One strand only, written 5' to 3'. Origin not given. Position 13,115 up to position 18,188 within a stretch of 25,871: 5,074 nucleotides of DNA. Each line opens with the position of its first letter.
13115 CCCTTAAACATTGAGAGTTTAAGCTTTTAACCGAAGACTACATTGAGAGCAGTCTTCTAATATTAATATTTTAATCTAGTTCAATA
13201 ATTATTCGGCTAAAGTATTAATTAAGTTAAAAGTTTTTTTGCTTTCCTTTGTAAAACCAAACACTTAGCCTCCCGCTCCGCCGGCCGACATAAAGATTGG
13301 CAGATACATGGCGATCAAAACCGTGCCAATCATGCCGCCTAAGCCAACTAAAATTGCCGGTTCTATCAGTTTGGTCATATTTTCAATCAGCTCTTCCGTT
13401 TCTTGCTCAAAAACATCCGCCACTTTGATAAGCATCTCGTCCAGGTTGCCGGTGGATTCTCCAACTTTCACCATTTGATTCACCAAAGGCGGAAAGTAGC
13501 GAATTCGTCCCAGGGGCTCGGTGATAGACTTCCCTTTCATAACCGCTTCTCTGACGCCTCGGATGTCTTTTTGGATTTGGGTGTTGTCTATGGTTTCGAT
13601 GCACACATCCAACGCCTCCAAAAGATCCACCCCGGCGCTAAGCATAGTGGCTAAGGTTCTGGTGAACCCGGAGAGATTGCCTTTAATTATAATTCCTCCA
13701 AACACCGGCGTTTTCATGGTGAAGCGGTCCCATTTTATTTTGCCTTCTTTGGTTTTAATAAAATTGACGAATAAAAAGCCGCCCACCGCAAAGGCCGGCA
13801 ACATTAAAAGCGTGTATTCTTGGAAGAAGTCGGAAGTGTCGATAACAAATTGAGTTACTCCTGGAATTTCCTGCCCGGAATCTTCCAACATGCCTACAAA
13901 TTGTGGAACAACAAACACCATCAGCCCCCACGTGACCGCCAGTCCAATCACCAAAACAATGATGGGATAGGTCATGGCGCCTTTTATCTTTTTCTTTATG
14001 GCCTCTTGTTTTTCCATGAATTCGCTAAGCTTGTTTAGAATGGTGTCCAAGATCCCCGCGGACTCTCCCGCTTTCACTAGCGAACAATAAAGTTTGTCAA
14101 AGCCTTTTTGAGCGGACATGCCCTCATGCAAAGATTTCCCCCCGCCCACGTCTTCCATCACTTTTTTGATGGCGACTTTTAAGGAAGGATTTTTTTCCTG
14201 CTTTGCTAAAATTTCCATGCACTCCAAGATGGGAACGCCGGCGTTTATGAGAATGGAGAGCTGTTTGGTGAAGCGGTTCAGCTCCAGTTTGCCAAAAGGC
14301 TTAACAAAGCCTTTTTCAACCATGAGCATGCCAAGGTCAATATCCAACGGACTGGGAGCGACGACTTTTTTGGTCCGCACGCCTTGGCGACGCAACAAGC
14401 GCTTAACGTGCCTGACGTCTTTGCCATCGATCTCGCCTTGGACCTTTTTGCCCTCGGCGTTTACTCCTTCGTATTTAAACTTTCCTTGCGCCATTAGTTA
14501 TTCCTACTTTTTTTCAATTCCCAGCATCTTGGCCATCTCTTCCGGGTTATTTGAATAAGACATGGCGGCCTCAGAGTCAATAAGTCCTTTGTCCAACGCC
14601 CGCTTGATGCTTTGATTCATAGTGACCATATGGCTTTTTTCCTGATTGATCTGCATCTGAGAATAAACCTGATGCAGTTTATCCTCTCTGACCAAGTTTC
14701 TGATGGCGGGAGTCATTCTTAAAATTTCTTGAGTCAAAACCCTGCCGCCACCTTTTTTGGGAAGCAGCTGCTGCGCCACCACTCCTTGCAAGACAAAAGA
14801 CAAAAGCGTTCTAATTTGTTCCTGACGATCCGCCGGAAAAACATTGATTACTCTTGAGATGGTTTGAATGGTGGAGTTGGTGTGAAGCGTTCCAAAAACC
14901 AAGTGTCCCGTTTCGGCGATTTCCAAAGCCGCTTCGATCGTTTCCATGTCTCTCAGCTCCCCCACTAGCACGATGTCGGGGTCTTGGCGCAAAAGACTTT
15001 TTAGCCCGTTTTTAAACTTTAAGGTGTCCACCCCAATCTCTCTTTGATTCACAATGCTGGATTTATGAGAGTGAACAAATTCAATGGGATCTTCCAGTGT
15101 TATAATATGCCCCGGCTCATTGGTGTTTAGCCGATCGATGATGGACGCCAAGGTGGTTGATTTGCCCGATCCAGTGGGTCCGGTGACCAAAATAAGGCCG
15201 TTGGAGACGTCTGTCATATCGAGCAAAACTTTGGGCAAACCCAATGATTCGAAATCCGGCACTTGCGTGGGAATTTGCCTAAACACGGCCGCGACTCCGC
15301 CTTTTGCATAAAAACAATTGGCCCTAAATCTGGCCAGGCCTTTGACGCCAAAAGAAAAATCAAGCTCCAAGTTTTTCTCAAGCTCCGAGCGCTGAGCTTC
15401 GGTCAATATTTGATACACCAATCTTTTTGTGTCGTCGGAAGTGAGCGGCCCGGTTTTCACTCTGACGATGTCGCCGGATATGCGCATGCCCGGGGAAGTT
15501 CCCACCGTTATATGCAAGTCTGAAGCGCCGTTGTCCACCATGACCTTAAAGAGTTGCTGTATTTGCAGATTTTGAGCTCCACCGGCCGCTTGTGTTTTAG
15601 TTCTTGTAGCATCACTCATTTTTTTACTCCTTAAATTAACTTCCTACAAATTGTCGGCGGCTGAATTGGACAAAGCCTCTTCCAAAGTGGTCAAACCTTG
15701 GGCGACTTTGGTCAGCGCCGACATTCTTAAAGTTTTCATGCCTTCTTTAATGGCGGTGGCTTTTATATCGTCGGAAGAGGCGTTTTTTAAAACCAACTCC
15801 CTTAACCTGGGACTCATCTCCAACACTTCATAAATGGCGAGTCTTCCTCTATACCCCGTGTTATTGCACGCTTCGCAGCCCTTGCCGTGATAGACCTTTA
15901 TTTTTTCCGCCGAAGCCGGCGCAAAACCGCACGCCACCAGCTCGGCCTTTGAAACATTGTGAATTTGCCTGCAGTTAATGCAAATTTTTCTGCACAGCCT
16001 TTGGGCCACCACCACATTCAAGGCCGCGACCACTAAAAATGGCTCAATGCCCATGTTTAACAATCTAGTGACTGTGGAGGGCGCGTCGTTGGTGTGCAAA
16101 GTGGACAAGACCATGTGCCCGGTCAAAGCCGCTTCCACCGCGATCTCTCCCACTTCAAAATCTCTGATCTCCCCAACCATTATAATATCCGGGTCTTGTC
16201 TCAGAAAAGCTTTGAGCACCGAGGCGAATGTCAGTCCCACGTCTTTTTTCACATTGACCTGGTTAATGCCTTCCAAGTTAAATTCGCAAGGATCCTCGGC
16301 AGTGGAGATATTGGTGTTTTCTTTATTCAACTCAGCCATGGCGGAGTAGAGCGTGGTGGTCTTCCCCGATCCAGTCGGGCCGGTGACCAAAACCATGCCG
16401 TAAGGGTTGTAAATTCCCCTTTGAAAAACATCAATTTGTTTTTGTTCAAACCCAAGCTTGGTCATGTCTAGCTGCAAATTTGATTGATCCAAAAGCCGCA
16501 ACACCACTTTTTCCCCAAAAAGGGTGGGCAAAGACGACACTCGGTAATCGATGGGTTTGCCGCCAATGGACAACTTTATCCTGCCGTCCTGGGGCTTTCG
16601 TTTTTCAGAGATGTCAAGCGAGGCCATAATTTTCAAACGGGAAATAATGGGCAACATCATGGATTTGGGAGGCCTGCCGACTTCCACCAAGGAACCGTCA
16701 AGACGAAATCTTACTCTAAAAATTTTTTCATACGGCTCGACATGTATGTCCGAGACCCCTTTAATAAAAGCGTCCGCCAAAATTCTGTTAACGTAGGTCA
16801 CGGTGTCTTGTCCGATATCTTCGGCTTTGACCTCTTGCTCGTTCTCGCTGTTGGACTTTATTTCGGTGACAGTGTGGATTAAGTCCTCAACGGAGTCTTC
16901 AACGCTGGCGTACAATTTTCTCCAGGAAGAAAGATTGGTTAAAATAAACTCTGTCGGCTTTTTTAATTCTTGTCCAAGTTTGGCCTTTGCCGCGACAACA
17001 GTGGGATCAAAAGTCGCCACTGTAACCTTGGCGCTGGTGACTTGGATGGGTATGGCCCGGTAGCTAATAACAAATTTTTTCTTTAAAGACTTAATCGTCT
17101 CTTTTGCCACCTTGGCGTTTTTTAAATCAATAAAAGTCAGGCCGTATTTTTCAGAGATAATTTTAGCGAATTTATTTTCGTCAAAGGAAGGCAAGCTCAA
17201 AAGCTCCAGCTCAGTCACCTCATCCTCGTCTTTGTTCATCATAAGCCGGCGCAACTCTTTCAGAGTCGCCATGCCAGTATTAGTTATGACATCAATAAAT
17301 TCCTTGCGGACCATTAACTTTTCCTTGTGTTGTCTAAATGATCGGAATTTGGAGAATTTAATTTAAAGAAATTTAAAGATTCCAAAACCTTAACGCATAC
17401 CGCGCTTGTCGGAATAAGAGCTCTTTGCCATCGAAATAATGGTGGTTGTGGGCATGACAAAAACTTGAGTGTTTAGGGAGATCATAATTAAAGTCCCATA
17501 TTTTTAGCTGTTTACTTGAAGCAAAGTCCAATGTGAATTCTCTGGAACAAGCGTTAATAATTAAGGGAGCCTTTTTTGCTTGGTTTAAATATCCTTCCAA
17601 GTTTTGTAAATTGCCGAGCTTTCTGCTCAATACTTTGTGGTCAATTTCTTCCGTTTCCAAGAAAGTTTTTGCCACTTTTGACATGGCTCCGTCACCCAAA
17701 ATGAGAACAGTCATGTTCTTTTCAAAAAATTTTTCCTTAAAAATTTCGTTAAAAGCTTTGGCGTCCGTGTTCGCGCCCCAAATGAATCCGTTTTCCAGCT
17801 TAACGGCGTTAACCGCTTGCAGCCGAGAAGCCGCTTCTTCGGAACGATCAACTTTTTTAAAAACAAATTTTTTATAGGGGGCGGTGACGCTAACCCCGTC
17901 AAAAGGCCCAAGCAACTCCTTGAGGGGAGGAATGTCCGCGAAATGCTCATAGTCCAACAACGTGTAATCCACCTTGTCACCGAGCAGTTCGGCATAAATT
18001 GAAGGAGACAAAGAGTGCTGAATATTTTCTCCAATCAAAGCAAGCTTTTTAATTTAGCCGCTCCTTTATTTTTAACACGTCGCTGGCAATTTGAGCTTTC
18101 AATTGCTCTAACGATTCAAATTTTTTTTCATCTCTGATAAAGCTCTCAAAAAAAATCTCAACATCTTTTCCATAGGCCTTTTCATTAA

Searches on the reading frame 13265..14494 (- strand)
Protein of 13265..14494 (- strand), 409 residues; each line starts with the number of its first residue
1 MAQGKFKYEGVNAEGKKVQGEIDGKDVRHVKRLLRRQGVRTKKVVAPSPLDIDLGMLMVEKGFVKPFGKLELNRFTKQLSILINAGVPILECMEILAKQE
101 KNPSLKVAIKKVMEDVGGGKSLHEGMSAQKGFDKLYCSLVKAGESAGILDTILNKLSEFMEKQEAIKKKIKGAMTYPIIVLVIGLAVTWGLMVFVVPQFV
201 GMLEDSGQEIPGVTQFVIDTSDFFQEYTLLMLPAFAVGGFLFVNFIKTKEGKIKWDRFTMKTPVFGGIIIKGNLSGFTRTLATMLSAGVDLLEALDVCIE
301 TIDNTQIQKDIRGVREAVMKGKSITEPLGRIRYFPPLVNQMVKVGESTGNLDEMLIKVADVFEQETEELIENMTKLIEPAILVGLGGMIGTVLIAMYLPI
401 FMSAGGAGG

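Call 3: search_protein_families(library=pfam, proteins=[window:13265-14494:-], max_evalue=0.01)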
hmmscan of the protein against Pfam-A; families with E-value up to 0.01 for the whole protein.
window:13265-14494:- (409 aa): 1 family
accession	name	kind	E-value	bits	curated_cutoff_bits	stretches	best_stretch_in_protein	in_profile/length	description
PF00482.28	T2SSF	-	3.8e-66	221.2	25.2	2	75-197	1-125/125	Type II secretion system (T2SS), protein F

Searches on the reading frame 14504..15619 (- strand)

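Call 3: search_protein_families(library=pfam, proteins=[window:14504-15619:-], max_evalue=0.01)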
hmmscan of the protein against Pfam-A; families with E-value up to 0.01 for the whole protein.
window:14504-15619:- (371 aa): 14 families
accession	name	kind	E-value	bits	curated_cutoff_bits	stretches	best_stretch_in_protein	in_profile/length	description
PF00437.27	T2SSE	-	4.7e-46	157.6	24.9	1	20-288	12-280/370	Type II/IV secretion system protein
PF13401.12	AAA_22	-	0.00011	23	27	1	139-176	4-33/130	AAA domain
PF01935.23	DUF87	-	0.00031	21.4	23.2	1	131-174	14-57/220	Helicase HerA, central domain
PF13191.12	AAA_16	-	0.0006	20.8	32.6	1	139-171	23-52/167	AAA ATPase domain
PF25199.1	nSTAND_NTPase5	-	0.00065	20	34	1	140-180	41-81/145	Novel STAND NTPase 5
PF00005.33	ABC_tran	-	0.00076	20.5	25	1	142-190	13-64/137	ABC transporter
PF13555.12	AAA_29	-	0.0016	18.6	27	1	140-157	22-39/61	P-loop containing region of AAA domain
PF03266.21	NTPase_1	-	0.0017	18.7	23.9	0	143-166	2-25/168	NTPase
PF13476.12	AAA_23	-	0.0023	19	27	0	137-160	16-39/201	AAA domain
PF13086.12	AAA_11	-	0.0023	18.2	27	1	140-265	17-137/257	AAA domain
PF04851.21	ResIII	-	0.0025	18.2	22.5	1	143-184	26-68/164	Type III restriction enzyme, res subunit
PF13173.12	AAA_14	-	0.0027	18.2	27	1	140-186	2-48/129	AAA domain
PF24883.2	NPHP3_N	-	0.0029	18.2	24.8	1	139-168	21-50/164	Nephrocystin 3, N-terminal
PF00004.35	AAA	-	0.0056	17.6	21.2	0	143-225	1-69/131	ATPase family associated with various cellular activities (AAA)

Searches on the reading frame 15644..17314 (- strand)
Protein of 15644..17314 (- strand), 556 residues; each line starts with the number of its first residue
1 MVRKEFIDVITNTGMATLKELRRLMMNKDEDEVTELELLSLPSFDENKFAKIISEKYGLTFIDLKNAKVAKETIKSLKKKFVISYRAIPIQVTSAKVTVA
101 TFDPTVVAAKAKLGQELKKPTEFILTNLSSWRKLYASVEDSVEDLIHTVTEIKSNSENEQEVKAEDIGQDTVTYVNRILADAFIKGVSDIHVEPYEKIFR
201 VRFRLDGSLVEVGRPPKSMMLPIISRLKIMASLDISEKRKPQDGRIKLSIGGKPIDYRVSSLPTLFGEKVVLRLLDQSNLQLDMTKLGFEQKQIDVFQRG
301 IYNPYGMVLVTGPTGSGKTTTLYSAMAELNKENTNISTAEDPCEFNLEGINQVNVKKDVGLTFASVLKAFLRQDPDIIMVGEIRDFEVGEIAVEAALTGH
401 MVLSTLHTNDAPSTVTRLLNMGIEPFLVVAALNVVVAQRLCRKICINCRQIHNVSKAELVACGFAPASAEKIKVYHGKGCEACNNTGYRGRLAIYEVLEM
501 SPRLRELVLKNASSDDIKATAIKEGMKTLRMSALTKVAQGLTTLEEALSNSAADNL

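Call 4: search_protein_families(library=pfam, proteins=[window:15644-17314:-], max_evalue=0.01)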
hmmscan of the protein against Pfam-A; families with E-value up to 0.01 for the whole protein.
window:15644-17314:- (556 aa): 12 families
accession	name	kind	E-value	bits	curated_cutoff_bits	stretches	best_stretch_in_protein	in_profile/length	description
PF00437.27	T2SSE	-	9e-138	459.4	24.9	1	172-548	9-369/370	Type II/IV secretion system protein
PF05157.20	MshEN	-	1.6e-07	31.6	23.1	1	57-140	1-85/90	MshEN domain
PF25199.1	nSTAND_NTPase5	-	0.00026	21.3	34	1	305-338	41-75/145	Novel STAND NTPase 5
PF13604.12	AAA_30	-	0.00057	20.1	27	1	290-335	3-48/191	AAA domain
PF13191.12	AAA_16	-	0.001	20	32.6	1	304-342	24-62/167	AAA ATPase domain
PF13401.12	AAA_22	-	0.0012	19.6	27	1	306-340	6-33/130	AAA domain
PF03266.21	NTPase_1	-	0.0016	18.7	23.9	0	308-336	2-30/168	NTPase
PF20720.3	nSTAND3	-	0.0027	17.9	27.2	1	304-343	16-55/155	Novel STAND NTPase 3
PF12775.13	AAA_7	-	0.0028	17.6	25.8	1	307-337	35-65/181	P-loop containing dynein motor region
PF13173.12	AAA_14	-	0.0074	16.7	27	0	307-348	4-46/129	AAA domain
PF13555.12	AAA_29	-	0.008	16.3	27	0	303-322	20-39/61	P-loop containing region of AAA domain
PF04851.21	ResIII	-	0.0088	16.4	22.5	0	307-334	25-52/164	Type III restriction enzyme, res subunit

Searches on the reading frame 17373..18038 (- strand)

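Call 4: search_protein_families(library=pfam, proteins=[window:17373-18038:-], max_evalue=0.01)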
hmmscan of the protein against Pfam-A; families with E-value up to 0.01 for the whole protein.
window:17373-18038:- (221 aa): 1 family
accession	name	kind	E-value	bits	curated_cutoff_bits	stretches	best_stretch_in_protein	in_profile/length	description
PF08501.16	Shikimate_dh_N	-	3.1e-11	43.8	27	1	2-79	2-83/83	Shikimate dehydrogenase substrate binding domain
